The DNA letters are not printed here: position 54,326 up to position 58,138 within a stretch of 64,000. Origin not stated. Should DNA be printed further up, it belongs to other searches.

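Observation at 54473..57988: Single-gene helicase-PLD nuclease fusion directly 3' of tRNA-Leu leuX: candidate one-protein defence system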

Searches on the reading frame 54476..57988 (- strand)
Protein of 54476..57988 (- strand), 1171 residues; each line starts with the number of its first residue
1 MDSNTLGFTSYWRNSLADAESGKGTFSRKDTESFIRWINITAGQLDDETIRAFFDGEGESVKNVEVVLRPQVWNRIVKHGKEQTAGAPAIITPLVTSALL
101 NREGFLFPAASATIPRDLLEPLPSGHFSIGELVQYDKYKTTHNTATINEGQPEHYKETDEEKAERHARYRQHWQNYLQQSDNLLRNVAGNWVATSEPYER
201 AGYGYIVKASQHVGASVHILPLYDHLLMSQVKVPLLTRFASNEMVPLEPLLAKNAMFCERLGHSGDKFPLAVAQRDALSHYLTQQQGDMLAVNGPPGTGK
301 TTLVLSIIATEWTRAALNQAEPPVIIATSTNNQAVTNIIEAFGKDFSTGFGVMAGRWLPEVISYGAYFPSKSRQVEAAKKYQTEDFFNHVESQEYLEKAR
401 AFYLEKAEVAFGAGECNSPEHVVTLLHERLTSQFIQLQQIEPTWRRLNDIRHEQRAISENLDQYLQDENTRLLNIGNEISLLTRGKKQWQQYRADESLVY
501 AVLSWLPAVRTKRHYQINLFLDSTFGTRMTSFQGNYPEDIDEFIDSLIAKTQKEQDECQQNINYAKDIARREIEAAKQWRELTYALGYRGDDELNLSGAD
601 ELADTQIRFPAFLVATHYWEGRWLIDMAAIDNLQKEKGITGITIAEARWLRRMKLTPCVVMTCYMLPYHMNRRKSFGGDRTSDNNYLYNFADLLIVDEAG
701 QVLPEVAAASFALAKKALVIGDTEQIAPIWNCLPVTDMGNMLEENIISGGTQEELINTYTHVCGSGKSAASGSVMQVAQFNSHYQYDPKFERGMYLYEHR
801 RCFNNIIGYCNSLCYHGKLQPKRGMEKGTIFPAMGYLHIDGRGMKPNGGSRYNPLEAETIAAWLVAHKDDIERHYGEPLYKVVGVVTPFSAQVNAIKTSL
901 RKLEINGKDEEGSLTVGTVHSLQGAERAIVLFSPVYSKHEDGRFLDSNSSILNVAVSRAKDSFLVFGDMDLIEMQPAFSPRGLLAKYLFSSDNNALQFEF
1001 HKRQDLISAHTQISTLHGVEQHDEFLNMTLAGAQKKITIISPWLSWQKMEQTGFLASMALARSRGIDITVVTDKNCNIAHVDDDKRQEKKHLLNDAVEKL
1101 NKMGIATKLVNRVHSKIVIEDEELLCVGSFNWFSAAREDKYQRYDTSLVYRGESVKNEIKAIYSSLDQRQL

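Call 6: search_protein_families(proteins=[window:54476-57988:-], library=padloc, max_evalue=0.01)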
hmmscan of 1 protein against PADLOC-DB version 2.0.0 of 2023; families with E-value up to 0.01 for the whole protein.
window:54476-57988:- (1171 aa): 10 families
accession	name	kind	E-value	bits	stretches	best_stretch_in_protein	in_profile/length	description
PDLC03924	MkoC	-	0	1466.1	1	1-1169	1-1135/1136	-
PDLC03920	MkoA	-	6.6e-33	112.1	2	692-974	793-1081/1112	-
PDLC03921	MkoA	-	2.3e-26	89.8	2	847-993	1441-1591/1607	-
PDLC05009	PDC-S37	-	1.6e-15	54.1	2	847-977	1066-1205/1550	-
PDLC03922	MkoB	-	2.3e-12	45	1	1011-1139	301-425/610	-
PDLC04140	mad8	-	1.7e-05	22.5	1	285-466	25-112/314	mads_8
PDLC02614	DrmC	-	0.00047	18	1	1018-1133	18-121/153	DrmC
PDLC02194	Hhe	-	0.0015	13.7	0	692-728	1382-1418/1911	-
PDLC02372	Nhi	-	0.0024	14.6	0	270-310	183-222/470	-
PDLC01439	typeIV_DinG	-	0.0029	14.3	1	285-334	32-72/575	CAS-IV-A; associated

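Call 7: search_protein_families(proteins=[window:54476-57988:-], library=ncbifam, max_evalue=0.01)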
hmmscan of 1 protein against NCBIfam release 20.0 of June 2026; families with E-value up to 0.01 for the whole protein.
window:54476-57988:- (1171 aa): 8 families
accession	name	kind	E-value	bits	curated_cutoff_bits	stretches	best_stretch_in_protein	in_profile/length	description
NF040671.1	PLuB_AAA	exception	3.1e-21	74.6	999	1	692-979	964-1242/1256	PLuB system helicase-like protein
TIGR00376.1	TIGR00376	hypoth_equivalog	1.3e-18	66.8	348.9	2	850-977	505-619/639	IGHMBP2 family helicase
NF058533.1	antiphage_ProA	equivalog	9.4e-15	53.1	1500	1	847-970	1427-1561/1903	anti-phage protein ProA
NF042953.1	Hhe_antiphage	equivalog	4.5e-06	24.3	2000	1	692-728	1283-1319/1797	DUF4011 domain-containing anti-phage protein Hhe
TIGR01447.1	recD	equivalog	2.5e-05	23.1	310.15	0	286-327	162-202/597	exodeoxyribonuclease V subunit alpha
TIGR01448.2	helicase_RecD2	equivalog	0.00012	20.4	500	0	267-310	314-354/713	SF1B family DNA helicase RecD2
NF007755.0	PRK10436.1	equivalog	0.0087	14.8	617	0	267-347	200-278/465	type II secretion system protein GspE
NF004629.0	PRK05973.1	equivalog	0.0099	14.9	156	0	283-347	60-119/237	DNA helicase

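Call 10: profile_search(protein=window:54476-57988:-)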
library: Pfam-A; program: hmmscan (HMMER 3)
A. the first sequence (1171 residues): domains with independent E <= 10: 26; with E <= 0.001: 6
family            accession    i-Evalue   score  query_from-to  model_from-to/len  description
AAA_12            PF13087.12    1.1e-19    71.2     795-969        19-194/195  AAA domain
PLDc_2            PF13091.12    4.7e-10    39.9    1029-1153        4-118/132  PLD-like domain
AAA_11            PF13086.12      6e-09    36.5     273-461         5-137/257  AAA domain
PLDc              PF00614.28    6.5e-06    26.4    1110-1134        2-26/28  Phospholipase D Active site motif
AAA_30            PF13604.12    7.4e-05    23.0     270-343         2-67/191  AAA domain
AAA_19            PF13245.12    0.00052    20.6     286-349        10-68/134  AAA domain
AAA_30            PF13604.12     0.0034    17.6     628-734        57-136/191  AAA domain
AAA_11            PF13086.12      0.011    16.0     691-729       214-253/257  AAA domain
ATPase            PF06745.19      0.013    15.3     286-347        18-75/231  KaiC
GvpD_P-loop       PF07088.17      0.023    15.0     279-309         2-32/189  GvpD gas vesicle protein, P-loop domain
T2SSE             PF00437.27      0.028    13.5     272-333       128-189/370  Type II/IV secretion system protein
NPHP3_N           PF24883.2       0.037    14.6     279-309        13-44/164  Nephrocystin 3, N-terminal
AAA_16            PF13191.12      0.062    14.2     274-308         8-45/167  AAA ATPase domain
NACHT             PF05729.18      0.068    13.4     289-322         2-34/167  NACHT domain
AAA               PF00004.35      0.085    13.8     292-310         3-21/131  ATPase family associated with various cellular activities (AAA)
RuvB_N            PF05496.18        0.1    12.8     285-326        31-70/159  Holliday junction DNA helicase RuvB P-loop domain
AAA_22            PF13401.12       0.14    12.9     286-344         4-56/130  AAA domain
ABC_tran          PF00005.33       0.22    12.6     282-310         6-34/137  ABC transporter
DEAD              PF00270.35       0.27    11.4     274-343         4-66/167  DEAD/DEAH box helicase
UvrD-helicase     PF00580.27       0.28    11.2     285-344        12-67/271  UvrD/REP helicase N-terminal domain
UvrD_C_2          PF13538.12       0.45    10.8     915-961         3-47/52  UvrD-like helicase C-terminal domain
AAA_25            PF13481.12       0.45    10.5     286-309        32-55/195  AAA domain
NTPase_1          PF03266.21       0.97     9.7     290-309         2-21/168  NTPase
ResIII            PF04851.21        3.8     7.8     273-312         7-48/164  Type III restriction enzyme, res subunit
Viral_helicase1   PF01443.25        4.8     7.4     887-966       162-227/228  Viral superfamily 1 RNA helicase core domain

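Call 14: search_solved_structures(query=window:54476-57988:-, max_evalue=0.001)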
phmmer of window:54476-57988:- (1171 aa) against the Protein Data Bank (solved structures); distinct sequences matched with E-value up to 0.001: 6.
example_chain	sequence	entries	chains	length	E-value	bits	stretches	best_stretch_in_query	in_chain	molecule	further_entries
5eax_A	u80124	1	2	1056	0.00015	22.9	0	883-988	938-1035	DNA replication ATP-dependent helicase/nuclease DNA2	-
5eaw_A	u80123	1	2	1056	0.00015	22.9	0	883-988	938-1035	DNA replication ATP-dependent helicase/nuclease DNA2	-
5ean_A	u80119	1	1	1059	0.00015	22.9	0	883-988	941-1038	DNA replication ATP-dependent helicase/nuclease DNA2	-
8ftm_A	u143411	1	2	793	0.00033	21.8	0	878-970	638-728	5'-3' RNA helicase-like protein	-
4b3g_A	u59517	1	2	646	0.00051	21.1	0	272-340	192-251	DNA-BINDING PROTEIN SMUBP-2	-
4b3f_X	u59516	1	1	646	0.00051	21.1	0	272-340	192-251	DNA-BINDING PROTEIN SMUBP-2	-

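Call 21: find_homologous_proteins(query=window:54476-57988:-, max_evalue=1e-10)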
Query window:54476-57988:- (1171 aa): 1946 proteins with E <= 1e-10 among 8000 candidates; the best 120 are listed.
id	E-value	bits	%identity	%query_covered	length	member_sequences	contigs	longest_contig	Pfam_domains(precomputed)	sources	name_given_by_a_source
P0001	0.0e+0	2557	94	100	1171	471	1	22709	PF13087.13,PF13086.13,PF01443.25,PF13604.13,PF13091.13,PF13245.13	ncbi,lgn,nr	ncbi:TPA: DNA helicase [Escherichia coli]|nr:DNA helicase [Escherichia coli]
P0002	0.0e+0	2395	88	100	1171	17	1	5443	PF13087.13,PF13086.13,PF01443.25,PF13604.13,PF13091.13,PF13245.13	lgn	-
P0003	0.0e+0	2013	74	100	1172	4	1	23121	PF13087.13,PF13086.13,PF01443.25,PF13604.13,PF13091.13,PF13245.13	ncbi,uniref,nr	ncbi:AAA domain-containing protein [Xenorhabdus sp. XENO-7]|uniref:AAA domain-containing protein n=1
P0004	0.0e+0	2004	73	100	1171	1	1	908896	PF13087.13,PF13086.13,PF01443.25,PF13604.13,PF13091.13,PF13245.13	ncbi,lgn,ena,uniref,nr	ncbi:AAA domain-containing protein [Serratia proteamaculans]|uniref:AAA domain-containing protein n=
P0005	0.0e+0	2004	74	100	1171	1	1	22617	PF13087.13,PF13086.13,PF01443.25,PF13604.13,PF13091.13,PF13245.13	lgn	-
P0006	0.0e+0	1999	74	100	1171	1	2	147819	PF13087.13,PF13086.13,PF01443.25,PF13604.13,PF13091.13,PF13245.13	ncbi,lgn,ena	-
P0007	0.0e+0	1998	74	100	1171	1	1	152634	PF13087.13,PF13086.13,PF01443.25,PF13604.13,PF13091.13,PF13245.13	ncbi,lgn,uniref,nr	ncbi:AAA domain-containing protein [Dickeya oryzae]|uniref:AAA domain-containing protein n=1 Tax=Dic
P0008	0.0e+0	1997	73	100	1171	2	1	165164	PF13087.13,PF13086.13,PF01443.25,PF13604.13,PF13091.13,PF13245.13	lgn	-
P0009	0.0e+0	1995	74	100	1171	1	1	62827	PF13087.13,PF13086.13,PF01443.25,PF13604.13,PF13091.13,PF13245.13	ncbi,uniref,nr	ncbi:DNA helicase [Dickeya fangzhongdai]|uniref:AAA domain-containing protein n=1 Tax=Dickeya fangzh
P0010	0.0e+0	1995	74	100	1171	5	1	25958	PF13087.13,PF13086.13,PF01443.25,PF13604.13,PF13091.13,PF13245.13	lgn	-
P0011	0.0e+0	1993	73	100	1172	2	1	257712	PF13087.13,PF13086.13,PF01443.25,PF13604.13,PF13091.13,PF13245.13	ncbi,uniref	ncbi:AAA domain-containing protein [Serratia sp. T13T92]|uniref:AAA domain-containing protein n=1 Ta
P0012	0.0e+0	1992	74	100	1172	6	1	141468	PF13087.13,PF13086.13,PF01443.25,PF13604.13,PF13091.13,PF13245.13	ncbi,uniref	ncbi:AAA domain-containing protein [Brenneria goodwinii]|uniref:AAA domain-containing protein n=1 Ta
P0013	0.0e+0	1991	73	100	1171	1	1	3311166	PF13087.13,PF13086.13,PF01443.25,PF13604.13,PF13091.13,PF13245.13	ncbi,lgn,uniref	ncbi:AAA domain-containing protein [Serratia quinivorans]|uniref:AAA domain-containing protein n=1 T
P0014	0.0e+0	1991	73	100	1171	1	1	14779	PF13087.13,PF13086.13,PF01443.25,PF13604.13,PF13091.13,PF13245.13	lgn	-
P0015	0.0e+0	1990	73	100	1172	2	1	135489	PF13087.13,PF13086.13,PF01443.25,PF13604.13,PF13091.13,PF13245.13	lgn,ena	-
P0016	0.0e+0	1988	73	100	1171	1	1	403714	PF13087.13,PF13086.13,PF01443.25,PF13604.13,PF13091.13,PF13245.13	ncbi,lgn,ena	-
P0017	0.0e+0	1988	73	100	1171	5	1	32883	PF13087.13,PF13086.13,PF01443.25,PF13604.13,PF13091.13,PF13245.13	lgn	-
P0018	0.0e+0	1987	73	100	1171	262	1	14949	PF13087.13,PF13086.13,PF01443.25,PF13604.13,PF13091.13,PF13245.13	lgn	-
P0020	0.0e+0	1984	73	100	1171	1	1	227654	PF13087.13,PF13086.13,PF01443.25,PF13604.13,PF13091.13,PF13245.13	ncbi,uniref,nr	ncbi:conserved hypothetical protein [Serratia proteamaculans]|uniref:AAA domain-containing protein n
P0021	0.0e+0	1983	73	100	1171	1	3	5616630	PF13087.13,PF13086.13,PF01443.25,PF13604.13,PF13091.13,PF13245.13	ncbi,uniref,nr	ncbi:superfamily I DNA and/or RNA helicase [Serratia fonticola]|uniref:Superfamily I DNA and/or RNA 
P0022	0.0e+0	1982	73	100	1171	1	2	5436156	PF13087.13,PF13086.13,PF01443.25,PF13604.13,PF13091.13,PF13245.13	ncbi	ncbi:AAA domain-containing protein [Serratia quinivorans]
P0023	0.0e+0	1981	73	100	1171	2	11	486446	PF13087.13,PF13086.13,PF01443.25,PF13604.13,PF13091.13,PF13245.13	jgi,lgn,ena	-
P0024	0.0e+0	1980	74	100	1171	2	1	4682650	PF13087.13,PF13086.13,PF01443.25,PF13604.13,PF13091.13,PF13245.13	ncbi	ncbi:AAA domain-containing protein [Salmonella enterica]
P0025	0.0e+0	1979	73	100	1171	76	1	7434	PF13087.13,PF13086.13,PF01443.25,PF13604.13,PF13091.13,PF13245.13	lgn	-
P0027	0.0e+0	1979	73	100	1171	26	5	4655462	PF13087.13,PF13086.13,PF01443.25,PF13604.13,PF13091.13,PF13245.13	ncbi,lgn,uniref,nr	ncbi:AAA domain-containing protein [Enterobacter sp. HNDS-6]|uniref:AAA domain-containing protein n=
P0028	0.0e+0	1978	73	100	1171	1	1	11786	PF13087.13,PF13086.13,PF01443.25,PF13604.13,PF13091.13,PF13245.13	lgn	-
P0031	0.0e+0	1972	73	100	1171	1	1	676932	PF13087.13,PF13086.13,PF01443.25,PF13604.13,PF13091.13,PF13245.13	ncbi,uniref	ncbi:helicase YjhR [Gibbsiella dentisursi]|uniref:Helicase YjhR n=1 Tax=Gibbsiella dentisursi TaxID=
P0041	0.0e+0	1965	73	100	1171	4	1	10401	PF13087.13,PF13086.13,PF01443.25,PF13604.13,PF13091.13,PF13245.13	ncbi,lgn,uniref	ncbi:AAA domain-containing protein [Buttiauxella ferragutiae]|uniref:AAA domain-containing protein n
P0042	0.0e+0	1965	72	100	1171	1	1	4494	PF13087.13,PF13086.13,PF01443.25,PF13604.13,PF13091.13,PF13245.13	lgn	-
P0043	0.0e+0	1964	72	100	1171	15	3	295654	PF13087.13,PF13086.13,PF01443.25,PF13604.13,PF13091.13,PF13245.13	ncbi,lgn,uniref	ncbi:AAA domain-containing protein [Lonsdalea quercina]|uniref:AAA domain-containing protein n=1 Tax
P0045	0.0e+0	1964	72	100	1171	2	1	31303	PF13087.13,PF13086.13,PF01443.25,PF13604.13,PF13091.13,PF13245.13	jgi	-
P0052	0.0e+0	1957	72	100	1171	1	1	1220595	PF13087.13,PF13086.13,PF01443.25,PF13604.13,PF13091.13,PF13245.13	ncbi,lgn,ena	-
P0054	0.0e+0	1957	72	100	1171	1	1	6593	PF13087.13,PF13086.13,PF01443.25,PF13604.13,PF13091.13,PF13245.13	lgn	-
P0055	0.0e+0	1955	72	100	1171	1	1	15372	PF13087.13,PF13086.13,PF01443.25,PF13604.13,PF13091.13,PF13245.13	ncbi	ncbi:MAG: AAA domain-containing protein [Chania sp.]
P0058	0.0e+0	1953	72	100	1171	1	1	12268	PF13087.13,PF13086.13,PF01443.25,PF13604.13,PF13091.13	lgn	-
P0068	0.0e+0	1946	72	100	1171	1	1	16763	PF13087.13,PF13086.13,PF01443.25,PF13604.13,PF13091.13,PF13245.13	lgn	-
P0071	0.0e+0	1944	72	100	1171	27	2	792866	PF13087.13,PF13086.13,PF13604.13,PF13091.13,PF13245.13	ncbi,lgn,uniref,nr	ncbi:AAA domain-containing protein [Yersinia massiliensis]|uniref:AAA domain-containing protein n=1 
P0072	0.0e+0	1944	72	100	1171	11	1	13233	PF13087.13,PF13086.13,PF01443.25,PF13604.13,PF13091.13,PF13245.13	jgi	-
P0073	0.0e+0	1943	72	100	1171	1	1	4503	PF13087.13,PF13086.13,PF01443.25,PF13604.13,PF13091.13,PF13245.13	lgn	-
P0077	0.0e+0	1941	72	100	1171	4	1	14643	PF13087.13,PF13086.13,PF13604.13,PF13091.13,PF13245.13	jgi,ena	-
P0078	0.0e+0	1941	71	100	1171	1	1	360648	PF13087.13,PF13086.13,PF01443.25,PF13604.13,PF13091.13,PF13245.13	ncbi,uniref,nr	ncbi:AAA domain-containing protein [Dryocola clanedunensis]|uniref:AAA domain-containing protein n=1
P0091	0.0e+0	1931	71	100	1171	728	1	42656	PF13087.13,PF13086.13,PF13604.13,PF13091.13,PF13245.13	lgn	-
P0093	0.0e+0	1927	71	100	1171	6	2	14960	PF13087.13,PF13086.13,PF13604.13,PF13091.13,PF13245.13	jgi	jgi:hypothetical protein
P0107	0.0e+0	1896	70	100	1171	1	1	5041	PF13087.13,PF13086.13,PF01443.25,PF13604.13,PF13091.13,PF13245.13,PF00614.29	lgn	-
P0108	0.0e+0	1895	70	100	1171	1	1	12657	PF13087.13,PF13086.13,PF01443.25,PF13604.13,PF13091.13,PF13245.13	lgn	-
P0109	0.0e+0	1893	70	100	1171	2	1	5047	PF13087.13,PF13086.13,PF01443.25,PF13604.13,PF13091.13,PF13245.13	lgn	-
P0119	0.0e+0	1870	69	100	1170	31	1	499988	PF13087.13,PF13086.13,PF01443.25,PF13604.13,PF13091.13,PF13245.13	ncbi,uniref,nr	ncbi:AAA domain-containing protein [Aeromonas caviae]|uniref:AAA domain-containing protein n=1 Tax=A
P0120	0.0e+0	1859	69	100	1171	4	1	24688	PF13087.13,PF13086.13,PF01443.25,PF13604.13,PF13091.13,PF13245.13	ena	-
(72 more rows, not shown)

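Call 44: search_protein_families(proteins=[window:54476-57988:-], library=phrogs, max_evalue=0.001)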
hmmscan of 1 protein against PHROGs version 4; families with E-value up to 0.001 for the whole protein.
window:54476-57988:- (1171 aa): 2 families
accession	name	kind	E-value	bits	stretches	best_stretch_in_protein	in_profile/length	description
phrog_25411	-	unknown function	7.3e-23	82.1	1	691-972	354-602/627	-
phrog_325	-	DNA, RNA and nucleotide metabolism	3.4e-06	26.6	1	266-348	467-545/986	Dda-like helicase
